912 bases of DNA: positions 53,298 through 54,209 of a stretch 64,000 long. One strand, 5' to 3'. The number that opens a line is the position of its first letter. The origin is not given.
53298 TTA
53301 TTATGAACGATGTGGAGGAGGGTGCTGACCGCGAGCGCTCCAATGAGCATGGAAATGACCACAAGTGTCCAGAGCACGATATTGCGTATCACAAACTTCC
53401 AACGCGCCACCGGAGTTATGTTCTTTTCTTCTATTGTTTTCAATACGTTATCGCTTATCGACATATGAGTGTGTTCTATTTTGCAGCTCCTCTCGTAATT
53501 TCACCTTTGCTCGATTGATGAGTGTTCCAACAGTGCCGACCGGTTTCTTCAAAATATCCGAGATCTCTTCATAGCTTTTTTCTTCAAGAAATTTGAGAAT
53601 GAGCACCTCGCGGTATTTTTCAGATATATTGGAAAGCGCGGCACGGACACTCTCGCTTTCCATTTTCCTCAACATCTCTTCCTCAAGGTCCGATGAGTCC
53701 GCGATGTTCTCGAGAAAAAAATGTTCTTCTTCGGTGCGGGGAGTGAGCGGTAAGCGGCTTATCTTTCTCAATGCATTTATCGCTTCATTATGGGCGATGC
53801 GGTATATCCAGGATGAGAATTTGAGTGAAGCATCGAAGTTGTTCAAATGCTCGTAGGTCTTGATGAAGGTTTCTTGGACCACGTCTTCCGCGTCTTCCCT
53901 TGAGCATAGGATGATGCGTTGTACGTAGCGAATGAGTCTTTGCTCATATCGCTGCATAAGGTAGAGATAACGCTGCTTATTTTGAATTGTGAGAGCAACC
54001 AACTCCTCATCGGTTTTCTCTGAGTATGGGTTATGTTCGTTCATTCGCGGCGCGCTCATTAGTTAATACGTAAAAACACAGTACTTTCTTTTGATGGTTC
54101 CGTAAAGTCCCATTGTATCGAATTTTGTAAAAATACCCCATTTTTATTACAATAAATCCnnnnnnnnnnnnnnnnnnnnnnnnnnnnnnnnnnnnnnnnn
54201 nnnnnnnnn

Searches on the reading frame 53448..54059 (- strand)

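Call 75: search_protein_families(library=pfam, proteins=[window:53448-54059:-], max_evalue=0.0001)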
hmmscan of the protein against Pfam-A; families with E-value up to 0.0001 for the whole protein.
window:53448-54059:- (203 aa): 3 families
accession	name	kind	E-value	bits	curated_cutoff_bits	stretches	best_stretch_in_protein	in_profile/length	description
PF04542.20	Sigma70_r2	-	4e-19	68.6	24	1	34-102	1-70/71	Sigma-70 region 2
PF08281.18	Sigma70_r4_2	-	7.7e-14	51.5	25.7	1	136-188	2-54/54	Sigma-70, region 4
PF04545.22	Sigma70_r4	-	3.4e-08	33.3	24.1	1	141-190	1-50/50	Sigma-70, region 4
